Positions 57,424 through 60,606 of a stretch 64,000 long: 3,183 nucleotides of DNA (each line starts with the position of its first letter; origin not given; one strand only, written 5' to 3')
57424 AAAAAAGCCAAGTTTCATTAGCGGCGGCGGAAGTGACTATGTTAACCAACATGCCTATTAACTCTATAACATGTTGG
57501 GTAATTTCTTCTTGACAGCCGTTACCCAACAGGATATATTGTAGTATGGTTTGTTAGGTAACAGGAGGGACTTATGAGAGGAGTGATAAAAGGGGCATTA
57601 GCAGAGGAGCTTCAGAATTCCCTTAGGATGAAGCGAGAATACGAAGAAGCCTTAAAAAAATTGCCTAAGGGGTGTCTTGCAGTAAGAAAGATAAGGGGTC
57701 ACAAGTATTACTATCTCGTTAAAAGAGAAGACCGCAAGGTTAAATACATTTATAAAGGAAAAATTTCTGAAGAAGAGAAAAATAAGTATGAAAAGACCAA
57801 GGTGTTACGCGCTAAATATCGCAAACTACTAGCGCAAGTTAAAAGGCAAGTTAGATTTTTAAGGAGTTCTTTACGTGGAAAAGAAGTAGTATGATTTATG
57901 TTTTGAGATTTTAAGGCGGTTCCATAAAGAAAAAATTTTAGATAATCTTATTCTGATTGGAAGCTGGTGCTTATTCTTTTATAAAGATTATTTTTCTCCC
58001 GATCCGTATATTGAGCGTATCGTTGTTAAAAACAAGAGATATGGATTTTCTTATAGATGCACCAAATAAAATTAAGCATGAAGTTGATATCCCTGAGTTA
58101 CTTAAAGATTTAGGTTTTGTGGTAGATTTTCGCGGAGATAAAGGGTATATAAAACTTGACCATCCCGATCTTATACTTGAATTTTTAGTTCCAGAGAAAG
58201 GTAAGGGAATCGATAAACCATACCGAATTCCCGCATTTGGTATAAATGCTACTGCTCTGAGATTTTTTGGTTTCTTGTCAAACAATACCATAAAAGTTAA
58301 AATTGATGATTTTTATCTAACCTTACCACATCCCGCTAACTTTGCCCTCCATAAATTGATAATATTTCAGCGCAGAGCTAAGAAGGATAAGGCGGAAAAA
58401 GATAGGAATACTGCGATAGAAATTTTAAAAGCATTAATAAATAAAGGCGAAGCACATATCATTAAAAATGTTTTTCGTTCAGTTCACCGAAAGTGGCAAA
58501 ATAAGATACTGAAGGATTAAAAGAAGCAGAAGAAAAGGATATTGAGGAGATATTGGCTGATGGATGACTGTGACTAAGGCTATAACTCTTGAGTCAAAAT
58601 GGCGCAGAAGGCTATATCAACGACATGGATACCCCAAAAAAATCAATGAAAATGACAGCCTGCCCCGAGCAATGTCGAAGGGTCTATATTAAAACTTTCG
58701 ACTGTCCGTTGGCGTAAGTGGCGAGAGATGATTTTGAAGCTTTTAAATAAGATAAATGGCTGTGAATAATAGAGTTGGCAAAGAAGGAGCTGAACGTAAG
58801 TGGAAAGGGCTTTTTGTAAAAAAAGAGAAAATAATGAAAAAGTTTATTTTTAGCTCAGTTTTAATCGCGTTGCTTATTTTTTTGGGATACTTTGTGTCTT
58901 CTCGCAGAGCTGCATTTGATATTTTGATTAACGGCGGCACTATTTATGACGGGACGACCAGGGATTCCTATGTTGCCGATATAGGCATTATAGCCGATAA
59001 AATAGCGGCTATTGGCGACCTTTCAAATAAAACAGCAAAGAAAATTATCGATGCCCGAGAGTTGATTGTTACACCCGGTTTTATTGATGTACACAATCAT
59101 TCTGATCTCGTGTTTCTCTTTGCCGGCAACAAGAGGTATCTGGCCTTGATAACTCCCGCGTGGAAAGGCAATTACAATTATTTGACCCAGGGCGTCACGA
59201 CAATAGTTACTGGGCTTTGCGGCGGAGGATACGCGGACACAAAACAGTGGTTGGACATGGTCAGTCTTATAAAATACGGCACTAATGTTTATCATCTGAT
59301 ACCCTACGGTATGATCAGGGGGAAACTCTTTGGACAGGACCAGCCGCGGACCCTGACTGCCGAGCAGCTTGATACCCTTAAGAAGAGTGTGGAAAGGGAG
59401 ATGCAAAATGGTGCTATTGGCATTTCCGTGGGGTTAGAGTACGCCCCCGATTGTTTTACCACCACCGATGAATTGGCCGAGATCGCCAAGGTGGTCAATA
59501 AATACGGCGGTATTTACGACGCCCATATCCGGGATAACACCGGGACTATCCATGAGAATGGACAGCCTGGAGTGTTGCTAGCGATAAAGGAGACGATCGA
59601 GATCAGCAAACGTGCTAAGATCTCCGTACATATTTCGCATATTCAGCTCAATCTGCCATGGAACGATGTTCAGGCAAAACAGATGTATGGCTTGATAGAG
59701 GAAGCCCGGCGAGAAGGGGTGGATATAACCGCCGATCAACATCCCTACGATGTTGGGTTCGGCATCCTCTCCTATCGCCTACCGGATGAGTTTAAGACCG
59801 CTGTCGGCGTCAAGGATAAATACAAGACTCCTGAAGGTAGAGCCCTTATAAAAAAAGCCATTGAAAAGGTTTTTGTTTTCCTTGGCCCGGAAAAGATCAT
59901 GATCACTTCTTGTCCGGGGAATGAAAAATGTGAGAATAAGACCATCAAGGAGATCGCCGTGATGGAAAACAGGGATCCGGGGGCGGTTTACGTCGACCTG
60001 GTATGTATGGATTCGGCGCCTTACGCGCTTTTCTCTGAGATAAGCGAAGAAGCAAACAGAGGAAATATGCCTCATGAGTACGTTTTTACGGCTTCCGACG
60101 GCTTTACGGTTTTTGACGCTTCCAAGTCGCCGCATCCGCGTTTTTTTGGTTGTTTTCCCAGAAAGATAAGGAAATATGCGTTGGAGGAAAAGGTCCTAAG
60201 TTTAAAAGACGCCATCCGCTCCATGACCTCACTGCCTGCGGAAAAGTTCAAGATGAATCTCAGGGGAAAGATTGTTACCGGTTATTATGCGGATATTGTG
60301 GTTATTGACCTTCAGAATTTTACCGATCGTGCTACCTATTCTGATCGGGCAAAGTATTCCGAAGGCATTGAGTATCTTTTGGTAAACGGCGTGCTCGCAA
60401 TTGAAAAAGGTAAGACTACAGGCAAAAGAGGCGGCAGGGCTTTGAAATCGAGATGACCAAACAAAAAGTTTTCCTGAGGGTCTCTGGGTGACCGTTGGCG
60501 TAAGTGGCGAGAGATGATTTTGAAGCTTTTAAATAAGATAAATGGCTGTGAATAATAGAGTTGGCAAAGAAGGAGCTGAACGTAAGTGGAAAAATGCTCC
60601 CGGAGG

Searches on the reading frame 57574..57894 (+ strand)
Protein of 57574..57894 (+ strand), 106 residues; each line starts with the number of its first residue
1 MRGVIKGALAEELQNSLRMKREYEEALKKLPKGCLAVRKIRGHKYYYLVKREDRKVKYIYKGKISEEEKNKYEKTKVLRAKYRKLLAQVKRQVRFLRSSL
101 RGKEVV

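Call 7: search_protein_families(library=pfam, proteins=[window:57574-57894:+], max_evalue=0.001)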
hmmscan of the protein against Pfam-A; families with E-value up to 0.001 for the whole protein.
window:57574-57894:+ (106 aa): 0 families

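Call 69: search_protein_families(library=pfam, proteins=[window:57574-57894:+], max_evalue=0.1)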
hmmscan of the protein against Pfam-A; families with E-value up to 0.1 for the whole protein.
window:57574-57894:+ (106 aa): 1 family
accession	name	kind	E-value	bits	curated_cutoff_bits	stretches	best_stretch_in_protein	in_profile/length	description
PF18660.6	Tsi6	-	0.052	14.1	26.9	0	83-104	23-44/83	Tsi6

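Call 72: search_protein_families(library=ncbifam, proteins=[window:57574-57894:+], max_evalue=0.00001)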
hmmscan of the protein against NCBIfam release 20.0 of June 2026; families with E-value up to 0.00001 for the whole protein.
window:57574-57894:+ (106 aa): 0 families

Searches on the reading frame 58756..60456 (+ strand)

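Call 12: search_protein_families(library=pfam, proteins=[window:58756-60456:+], max_evalue=0.01)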
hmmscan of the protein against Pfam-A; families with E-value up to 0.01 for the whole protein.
window:58756-60456:+ (566 aa): 2 families
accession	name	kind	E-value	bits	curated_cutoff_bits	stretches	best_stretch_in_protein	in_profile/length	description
PF07969.17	Amidohydro_3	-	1.8e-16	61.2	29.7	2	458-546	381-469/472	Amidohydrolase family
PF01979.26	Amidohydro_1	-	1.8e-12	47.6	25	2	475-526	275-323/345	Amidohydrolase family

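Call 72: search_protein_families(library=ncbifam, proteins=[window:58756-60456:+], max_evalue=0.00001)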
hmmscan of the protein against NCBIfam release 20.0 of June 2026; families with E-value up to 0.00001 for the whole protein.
window:58756-60456:+ (566 aa): 40 families (the best 25 are shown)
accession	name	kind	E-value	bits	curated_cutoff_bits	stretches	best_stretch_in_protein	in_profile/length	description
NF006560.0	PRK09061.1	subfamily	3.6e-58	197.1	340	2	196-563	166-511/517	amidohydrolase family protein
NF006689.0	PRK09237.1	equivalog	3.9e-18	65.2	371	1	53-224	2-158/383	amidohydrolase/deacetylase family metallohydrolase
TIGR00857.1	pyrC_multi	subfamily_domain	3.6e-16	59.1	279.05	2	74-116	6-48/412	dihydroorotase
NF009060.0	PRK12394.1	equivalog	8e-16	57.8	442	1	54-119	3-65/381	metallo-dependent hydrolase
NF004839.0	PRK06189.1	equivalog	2.2e-15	56.3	631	1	53-116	2-63/451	allantoinase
NF006559.0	PRK09060.1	equivalog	1.1e-13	50.4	482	1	52-115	3-64/444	dihydroorotase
TIGR03178.1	allantoinase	equivalog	1.2e-13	50.7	357.85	1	69-115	13-59/441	allantoinase AllB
NF006839.0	PRK09357.1-4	equivalog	2.2e-11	43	576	1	56-115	2-61/422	dihydroorotase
NF005791.0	PRK07627.1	equivalog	2.6e-11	43.1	442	1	55-113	2-61/425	dihydroorotase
NF006837.0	PRK09357.1-2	equivalog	3e-11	42.6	575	0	70-115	15-62/428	dihydroorotase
NF002668.0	PRK02382.1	equivalog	4.9e-11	42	452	0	65-115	5-56/436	dihydroorotase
TIGR02033.1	D-hydantoinase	equivalog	5e-11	42.2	393.25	1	56-120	1-64/454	dihydropyrimidinase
TIGR01178.1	ade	equivalog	6.3e-11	41.4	472.5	1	55-121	1-64/552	adenine deaminase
NF006252.0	PRK08393.1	equivalog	8.3e-11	41.5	617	1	56-121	3-68/424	N-ethylammeline chlorohydrolase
NF005960.0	PRK08044.1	equivalog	9.6e-11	41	688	1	54-115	3-61/453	allantoinase AllB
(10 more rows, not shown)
